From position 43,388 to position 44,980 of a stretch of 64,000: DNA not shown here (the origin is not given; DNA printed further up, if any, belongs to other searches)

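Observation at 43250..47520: AT-rich defense island: Vsr + unknown coiled-coil/2-TM protein operon next to an m5C methyltransferase and an Eco29kI-like GIY-YIG nuclease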

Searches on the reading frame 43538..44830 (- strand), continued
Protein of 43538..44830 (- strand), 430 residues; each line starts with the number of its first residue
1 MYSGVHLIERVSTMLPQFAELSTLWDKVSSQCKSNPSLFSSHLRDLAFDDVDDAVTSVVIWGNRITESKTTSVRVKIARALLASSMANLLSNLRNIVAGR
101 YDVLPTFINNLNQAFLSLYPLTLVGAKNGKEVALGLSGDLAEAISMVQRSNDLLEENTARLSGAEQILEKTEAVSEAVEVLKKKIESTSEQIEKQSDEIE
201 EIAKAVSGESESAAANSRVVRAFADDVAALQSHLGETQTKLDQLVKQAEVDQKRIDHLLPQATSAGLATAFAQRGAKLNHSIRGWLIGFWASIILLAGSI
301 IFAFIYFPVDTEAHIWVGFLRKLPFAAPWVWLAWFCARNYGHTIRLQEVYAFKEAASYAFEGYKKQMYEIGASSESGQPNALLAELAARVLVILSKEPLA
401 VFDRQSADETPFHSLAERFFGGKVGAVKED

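Call 35: search_protein_families(library=pfam, proteins=[L031:6542-7933:+, L031:5580-6257:+, L030:6479-7774:+, L032:6575-7975:+], max_evalue=0.01)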
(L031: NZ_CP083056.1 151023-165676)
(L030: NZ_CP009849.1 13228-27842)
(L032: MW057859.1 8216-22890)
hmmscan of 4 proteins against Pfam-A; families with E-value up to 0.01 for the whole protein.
L031:6542-7933:+ (463 aa): 2 families
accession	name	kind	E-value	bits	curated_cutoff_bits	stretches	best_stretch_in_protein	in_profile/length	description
PF13548.11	DUF4126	-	0.0037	17.4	27.5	1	263-337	85-162/175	Domain of unknown function (DUF4126)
PF04108.17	ATG17_like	-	0.0087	16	43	0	139-258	133-249/355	Autophagy protein ATG17-like domain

L031:5580-6257:+ (225 aa): 0 families

L030:6479-7774:+ (431 aa): 2 families
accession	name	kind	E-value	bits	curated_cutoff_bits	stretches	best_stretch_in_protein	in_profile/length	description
PF05816.16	TelA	-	0.00072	19.2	30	1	151-246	75-173/332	Toxic anion resistance protein (TelA)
PF09403.15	FadA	-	0.0044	17.9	28.5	1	120-197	17-93/99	Adhesion protein FadA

L032:6575-7975:+ (466 aa): 0 families

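Call 42: search_protein_families(library=pfam, alignment_id=A4, max_evalue=0.00001)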
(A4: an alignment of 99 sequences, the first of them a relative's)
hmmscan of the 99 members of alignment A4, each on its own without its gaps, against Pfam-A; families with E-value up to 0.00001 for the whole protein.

A. member 1, L001:142-543:+ (134 aa): 1 family
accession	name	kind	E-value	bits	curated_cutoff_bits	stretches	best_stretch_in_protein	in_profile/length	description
PF24838.2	8xMP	-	5.3e-06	26.7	30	1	10-108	3-99/136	Octameric membrane protein family (8xMP)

B. families by the number of members that match (of 99 scanned): 95 families (the first 25 are shown)
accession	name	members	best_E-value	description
PF02384.22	N6_Mtase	2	8.6e-108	N-6 DNA Methylase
PF01420.25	Methylase_S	2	3.5e-44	Type I restriction modification DNA specificity domain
PF04313.20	HSDR_N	2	4.4e-37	Type I restriction enzyme R protein N terminus (HSDR_N)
PF02086.21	MethyltransfD12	2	2.9e-35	D12 class N6 adenine-specific DNA methyltransferase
PF01555.25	N6_N4_Mtase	2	2.1e-28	DNA methylase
PF04851.21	ResIII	2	4.1e-15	Type III restriction enzyme, res subunit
PF20172.3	DUF6538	2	3.2e-11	Domain of unknown function (DUF6538)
PF00589.27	Phage_integrase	2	4.9e-11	Phage integrase family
PF07669.17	Eco57I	2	6.2e-08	Eco57I restriction-modification methylase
PF08937.16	ThsB_TIR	2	1.2e-07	Thoeris protein ThsB, TIR-like domain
PF01804.23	Penicil_amidase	1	9.7e-222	Penicillin amidase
PF05929.16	Phage_GPO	1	8.6e-113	Phage capsid scaffolding protein (GPO) serine peptidase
PF18135.7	Type_ISP_C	1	2.3e-75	Type ISP C-terminal specificity domain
PF03237.21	Terminase_6N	1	3.2e-65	Terminase large subunit, T4likevirus-type, N-terminal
PF06576.17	DUF1133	1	8.5e-54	Protein of unknown function (DUF1133)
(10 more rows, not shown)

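Call 43: search_protein_families(library=padloc, alignment_id=A4, max_evalue=1e-10)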
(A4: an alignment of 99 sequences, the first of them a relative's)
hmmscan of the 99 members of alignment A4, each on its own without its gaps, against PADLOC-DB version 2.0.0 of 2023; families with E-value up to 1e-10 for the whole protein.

A. member 1, L001:142-543:+ (134 aa): 0 families

B. families by the number of members that match (of 99 scanned): 332 families (the first 25 are shown)
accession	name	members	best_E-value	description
PDLC03019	MTase_I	3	4.6e-54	Type I methyltransferase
PDLC03108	Specificity_I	2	1.2e-81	Type I specificity subunit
PDLC03292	MTase_II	2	8.8e-73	Type II methyltransferase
PDLC03098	Specificity_I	2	3.3e-71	Type I specificity subunit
PDLC03092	Specificity_I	2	1.3e-70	Type I specificity subunit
PDLC04137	mad5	2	1.3e-67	mads_5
PDLC03099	Specificity_I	2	5.7e-63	Type I specificity subunit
PDLC03087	Specificity_I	2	1.1e-61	Type I specificity subunit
PDLC03090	Specificity_I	2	2.2e-60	Type I specificity subunit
PDLC03068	Specificity_I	2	2.1e-59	Type I specificity subunit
PDLC03287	MTase_II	2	1.8e-58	Type II methyltransferase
PDLC03101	Specificity_I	2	3.3e-58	Type I specificity subunit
PDLC03162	Specificity_I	2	1.6e-56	Type I specificity subunit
PDLC03156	Specificity_I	2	4.8e-56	Type I specificity subunit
PDLC03178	Specificity_I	2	8.3e-56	Type I specificity subunit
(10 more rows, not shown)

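Call 53: find_homologous_proteins(query=A3, max_evalue=0.00001)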
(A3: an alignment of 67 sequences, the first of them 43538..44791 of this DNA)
Query A3 (67 sequences) (417 aa, profile of the alignment): 14 proteins with E <= 0.00001 among 8000 candidates.
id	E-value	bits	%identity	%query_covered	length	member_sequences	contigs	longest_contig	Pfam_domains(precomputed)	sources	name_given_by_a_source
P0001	2.1e-112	395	100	100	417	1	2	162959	-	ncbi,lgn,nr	ncbi:MAG: hypothetical protein ABFD92_09580 [Planctomycetaceae bacterium]|nr:hypothetical protein [P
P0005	1.1e-109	386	40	96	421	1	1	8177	-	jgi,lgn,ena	-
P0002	1.7e-108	382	45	97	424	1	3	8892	-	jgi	-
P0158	1.1e-107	379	39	96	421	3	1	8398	-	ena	-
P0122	3.9e-107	377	27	66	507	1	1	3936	-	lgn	-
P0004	3.0e-104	368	43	95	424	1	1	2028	-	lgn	-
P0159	8.3e-100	353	32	54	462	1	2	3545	-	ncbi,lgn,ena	-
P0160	8.2e-99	350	38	43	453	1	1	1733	-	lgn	-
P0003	1.8e-97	345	42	95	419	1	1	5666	-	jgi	-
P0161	5.8e-97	344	31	67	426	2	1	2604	-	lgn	-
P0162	1.2e-93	333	33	95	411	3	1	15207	-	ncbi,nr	ncbi:MAG: hypothetical protein LE178_03545 [Endomicrobium sp.]|nr:hypothetical protein [Endomicrobiu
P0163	2.0e-88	316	32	60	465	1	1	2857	-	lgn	-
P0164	3.7e-7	48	24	39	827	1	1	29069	PF04513.18,PF10805.15,PF28422.1,PF04108.18,PF07889.18,PF05531.18,PF24161.2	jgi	jgi:chromosome segregation ATPase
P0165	4.6e-6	44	32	11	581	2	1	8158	PF00015.27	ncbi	-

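Call 55: find_encoding_contigs(protein=P0162, flank=8000, max_places=2)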
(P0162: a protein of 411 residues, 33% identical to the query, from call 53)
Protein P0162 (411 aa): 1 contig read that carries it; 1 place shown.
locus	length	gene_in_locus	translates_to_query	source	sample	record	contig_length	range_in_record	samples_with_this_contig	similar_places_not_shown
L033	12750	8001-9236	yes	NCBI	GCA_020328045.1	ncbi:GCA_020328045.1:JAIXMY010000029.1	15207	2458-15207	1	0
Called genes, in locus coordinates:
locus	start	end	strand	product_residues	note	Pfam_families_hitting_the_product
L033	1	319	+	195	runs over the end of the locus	PF03193:RsgA_GTPase (weak), PF01926:MMR_HSR1, PF02421:FeoB_N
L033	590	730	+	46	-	-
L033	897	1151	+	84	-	PF13616:Rotamase_3, PF00639:Rotamase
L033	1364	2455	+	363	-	PF13623:SurA_N_2, PF13624:SurA_N_3, PF09312:SurA_N (weak), PF13616:Rotamase_3, PF13145:Rotamase_2, PF00639:Rotamase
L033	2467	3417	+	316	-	PF04166:PdxA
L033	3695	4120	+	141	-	PF00583:Acetyltransf_1, PF13673:Acetyltransf_10, PF13508:Acetyltransf_7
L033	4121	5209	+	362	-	-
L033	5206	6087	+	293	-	PF00288:GHMP_kinases_N, PF08544:GHMP_kinases_C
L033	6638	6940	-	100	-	PF08937:ThsB_TIR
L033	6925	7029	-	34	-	-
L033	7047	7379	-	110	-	-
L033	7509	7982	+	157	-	-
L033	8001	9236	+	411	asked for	-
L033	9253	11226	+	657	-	PF13589:HATPase_c_3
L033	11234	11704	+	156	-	-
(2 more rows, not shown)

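Call 56: find_encoding_contigs(protein=P0158, flank=8000, max_places=2)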
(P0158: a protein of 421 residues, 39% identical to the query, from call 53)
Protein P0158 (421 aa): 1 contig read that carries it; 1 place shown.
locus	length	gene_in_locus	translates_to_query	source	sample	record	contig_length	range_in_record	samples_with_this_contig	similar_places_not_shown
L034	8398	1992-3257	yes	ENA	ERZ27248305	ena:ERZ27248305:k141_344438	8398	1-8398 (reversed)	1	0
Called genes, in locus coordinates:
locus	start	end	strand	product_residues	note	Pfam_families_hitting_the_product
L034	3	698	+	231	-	?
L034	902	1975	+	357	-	PF01420:Methylase_S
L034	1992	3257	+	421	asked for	-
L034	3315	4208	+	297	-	PF04343:DUF488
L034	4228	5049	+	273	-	-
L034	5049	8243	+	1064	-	PF04313:HSDR_N, PF04851:ResIII, PF18766:SWI2_SNF2, PF22679:T1R_D3-like, PF11867:T1RH-like_C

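Call 57: find_encoding_contigs(protein=P0122, flank=8000, max_places=2)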
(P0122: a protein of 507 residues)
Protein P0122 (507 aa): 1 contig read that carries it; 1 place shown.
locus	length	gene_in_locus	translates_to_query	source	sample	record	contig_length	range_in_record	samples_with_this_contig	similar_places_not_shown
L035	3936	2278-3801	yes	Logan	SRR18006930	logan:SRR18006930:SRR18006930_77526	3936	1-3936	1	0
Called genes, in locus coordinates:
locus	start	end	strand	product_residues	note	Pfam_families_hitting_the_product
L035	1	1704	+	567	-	?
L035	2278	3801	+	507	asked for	-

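Call 58: fold_search(model_id=the predicted structure, library=pdb)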
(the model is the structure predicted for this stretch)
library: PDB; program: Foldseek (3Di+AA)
matches with E <= 10: 219; with E <= 0.001: 0
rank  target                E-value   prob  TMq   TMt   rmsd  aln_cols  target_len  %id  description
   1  7uw5_A                7.5e-01  0.06  0.09  0.07  40.1       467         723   10  EcMscK G924S mutant in a closed conformation (released 2022-11-23)
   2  5tj5_M                7.9e-01  0.30  0.15  0.28   8.4       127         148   10  Atomic model for the membrane-embedded motor of a eukaryotic V-ATPase (released 2016-10-26)
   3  5tj5_G                8.7e-01  0.44  0.16  0.33   7.4       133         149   10  Atomic model for the membrane-embedded motor of a eukaryotic V-ATPase (released 2016-10-26)
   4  5tj5_F                8.7e-01  0.44  0.16  0.33   7.4       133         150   10  Atomic model for the membrane-embedded motor of a eukaryotic V-ATPase (released 2016-10-26)
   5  4z9h_A                9.2e-01  0.41  0.16  0.31   8.8       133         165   11  Asp-Tar from E. coli (released 2016-07-20)
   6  4z9i_B                1.4e+00  0.33  0.16  0.33   9.2       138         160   13  Asp-TarS from E. coli (released 2016-07-20)
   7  4dzu_A                1.5e+00  0.41  0.19  0.37  10.2       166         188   14  Complex of 3-alpha bound to gp41-5 (released 2012-05-02)
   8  5c21_A                1.5e+00  0.14  0.12  0.18  28.9       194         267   14  Crystal structure of native HlyD from E. coli (released 2016-02-17)
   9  8otz_DQ               1.5e+00  0.12  0.16  0.20  32.1       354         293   12  48-nm repeat of the native axonemal doublet microtubule from bovine sperm (released 2023-11-22)
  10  8j07_8P               1.7e+00  0.12  0.18  0.20  29.1       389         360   10  96nm repeat of human respiratory doublet microtubule and associated axonemal complexes (released 2023-07-26)
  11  8zvq_A                1.7e+00  0.35  0.17  0.13   7.0       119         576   17  Cryo-EM Structure of Human Hormone-sensitive Lipase (HSL) (released 2025-04-23)
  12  1qvx_MODEL_1_A        1.9e+00  0.21  0.14  0.37  11.1       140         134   14  SOLUTION STRUCTURE OF THE FAT DOMAIN OF FOCAL ADHESION KINASE (released 2004-03-02)
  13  4oni_A                1.9e+00  0.08  0.12  0.18  24.7       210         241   18  Structure of Human Orphan Receptor LRH1 bound to two bacterial phospholipids (released 2015-02-11)
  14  8iyj_A1               1.9e+00  0.04  0.09  0.11  30.7       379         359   13  Cryo-EM structure of the 48-nm repeat doublet microtubule from mouse sperm (released 2023-07-05)
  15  1lih                  2.0e+00  0.28  0.17  0.34   8.5       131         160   14  THREE-DIMENSIONAL STRUCTURES OF THE LIGAND-BINDING DOMAIN OF THE BACTERIAL ASPARTATE RECEPTOR WITH AND WITHOUT A LIGAND (released 1995-09-15)
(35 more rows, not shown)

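Call 59: search_protein_families(library=pfam, proteins=[L014:4019-7060:+, L015:4478-7030:+, L016:3540-5945:+, L017:2399-4192:+, L018:9055-10860:+, L023:2241-4283:+, L021:9231-10253:+, L026:8631-9908:-, L027:8693-9940:-, L029:6454-7557:+], max_evalue=0.0001)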
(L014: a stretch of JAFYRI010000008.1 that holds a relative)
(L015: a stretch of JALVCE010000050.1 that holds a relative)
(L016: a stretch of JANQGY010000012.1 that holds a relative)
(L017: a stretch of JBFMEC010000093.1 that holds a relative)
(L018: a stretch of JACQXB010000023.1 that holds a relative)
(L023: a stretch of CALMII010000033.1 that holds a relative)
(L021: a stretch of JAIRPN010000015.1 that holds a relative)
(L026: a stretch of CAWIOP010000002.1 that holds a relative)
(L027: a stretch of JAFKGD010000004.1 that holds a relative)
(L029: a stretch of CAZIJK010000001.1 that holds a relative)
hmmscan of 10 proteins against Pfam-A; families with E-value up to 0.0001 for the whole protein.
L014:4019-7060:+ (1014 aa): 3 families
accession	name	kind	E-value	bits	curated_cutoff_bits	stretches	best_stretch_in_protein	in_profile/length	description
PF19778.5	RE_endonuc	-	1.6e-36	124.8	23.4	1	897-1004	1-107/108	Endonuclease domain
PF04851.21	ResIII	-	4.1e-15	56.5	22.5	1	75-252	19-162/164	Type III restriction enzyme, res subunit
PF00270.35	DEAD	-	8.6e-08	32.5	26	1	87-252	12-160/167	DEAD/DEAH box helicase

L015:4478-7030:+ (851 aa): 0 families

L016:3540-5945:+ (802 aa): 1 family
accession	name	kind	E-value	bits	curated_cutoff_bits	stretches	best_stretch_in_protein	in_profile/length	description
PF01804.23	Penicil_amidase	-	9.7e-222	739.1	21.3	1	49-790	1-674/675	Penicillin amidase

L017:2399-4192:+ (598 aa): 3 families
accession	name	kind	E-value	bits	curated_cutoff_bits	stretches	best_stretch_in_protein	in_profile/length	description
PF02384.22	N6_Mtase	-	8.6e-108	360.8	20.4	1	242-559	2-308/311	N-6 DNA Methylase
PF12161.14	HsdM_N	-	2e-16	61.3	24.5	1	102-233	1-135/135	HsdM N-terminal domain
PF07669.17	Eco57I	-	4.6e-07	30.5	25.3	1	338-466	41-171/171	Eco57I restriction-modification methylase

L018:9055-10860:+ (602 aa): 4 families
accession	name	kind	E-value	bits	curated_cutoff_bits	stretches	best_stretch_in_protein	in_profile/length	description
PF04002.20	RadC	-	2.7e-37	127.8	22.1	1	102-219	1-119/121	RadC-like JAB domain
PF02086.21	MethyltransfD12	-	2.9e-35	122.7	22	1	278-531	1-241/253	D12 class N6 adenine-specific DNA methyltransferase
PF20582.4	UPF0758_N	-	8.3e-23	80.7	27.1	1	4-78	1-76/77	UPF0758 N-terminal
PF03602.21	Cons_hypoth95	-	7.7e-05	22.9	24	0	464-492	109-138/182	Conserved hypothetical protein 95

L023:2241-4283:+ (681 aa): 5 families
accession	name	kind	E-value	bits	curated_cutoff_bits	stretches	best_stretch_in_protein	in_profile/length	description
PF13304.12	AAA_21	-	6.9e-22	79.3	27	1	285-381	204-303/304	AAA domain, putative AbiEii toxin, Type IV TA system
PF13175.12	AAA_15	-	3.4e-20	73.4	32.1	2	306-381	292-374/374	AAA ATPase domain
PF20469.4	OLD-like_TOPRIM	-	4.1e-16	59.7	23.2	1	429-495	1-67/67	Overcoming lysogenization defect protein-like, TOPRIM domain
PF02463.25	SMC_N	-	2e-11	44.2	40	1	3-44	2-44/220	RecF/RecN/SMC N terminal domain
PF13476.12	AAA_23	-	4.1e-07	31.3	27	1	5-52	1-47/201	AAA domain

L021:9231-10253:+ (341 aa): 0 families

L026:8631-9908:- (425 aa): 0 families

L027:8693-9940:- (415 aa): 2 families
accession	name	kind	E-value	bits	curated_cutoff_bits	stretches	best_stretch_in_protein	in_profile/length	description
PF20172.3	DUF6538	-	3.2e-11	43.2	27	1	2-59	2-59/60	Domain of unknown function (DUF6538)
PF00589.27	Phage_integrase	-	7e-11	42.6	27.1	1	254-395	21-165/172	Phage integrase family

L029:6454-7557:+ (368 aa): 0 families

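Call 85: find_related_loci(query=A2, collection=viral_contigs, flank=8000)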
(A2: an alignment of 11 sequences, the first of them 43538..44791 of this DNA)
Query A2 (417 aa) in viral_contigs; peptide patterns used: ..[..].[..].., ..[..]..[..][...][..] (x = any residue, [..] = any of these).
89 stretches matched a pattern; 33 encode a relative of the query (tblastn E <= 1e-3); 33 distinct loci.
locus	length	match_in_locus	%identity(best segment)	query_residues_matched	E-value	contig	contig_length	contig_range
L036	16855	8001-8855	24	74-358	1e-18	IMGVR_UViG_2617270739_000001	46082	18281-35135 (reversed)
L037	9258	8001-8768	27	128-399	3e-18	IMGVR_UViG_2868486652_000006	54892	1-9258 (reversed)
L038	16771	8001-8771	26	144-404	4e-16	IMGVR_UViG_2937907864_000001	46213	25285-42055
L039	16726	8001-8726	26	152-406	4e-15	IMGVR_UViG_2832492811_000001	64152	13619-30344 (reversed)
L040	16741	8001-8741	26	168-406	4e-15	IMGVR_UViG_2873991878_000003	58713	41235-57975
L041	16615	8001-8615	24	197-402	8e-14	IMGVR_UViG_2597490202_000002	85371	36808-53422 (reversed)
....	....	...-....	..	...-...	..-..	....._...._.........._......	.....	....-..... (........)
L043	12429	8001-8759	22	172-415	1e-13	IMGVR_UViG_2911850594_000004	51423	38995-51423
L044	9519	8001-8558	28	221-392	1e-13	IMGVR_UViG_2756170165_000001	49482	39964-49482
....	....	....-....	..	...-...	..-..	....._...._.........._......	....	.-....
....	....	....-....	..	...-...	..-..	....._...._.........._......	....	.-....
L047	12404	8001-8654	24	177-402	6e-13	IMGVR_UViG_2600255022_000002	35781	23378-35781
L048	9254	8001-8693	25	177-416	8e-13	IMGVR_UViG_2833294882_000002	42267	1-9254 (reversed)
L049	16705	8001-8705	22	172-402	1e-12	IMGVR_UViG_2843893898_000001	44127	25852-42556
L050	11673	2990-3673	23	179-402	1e-12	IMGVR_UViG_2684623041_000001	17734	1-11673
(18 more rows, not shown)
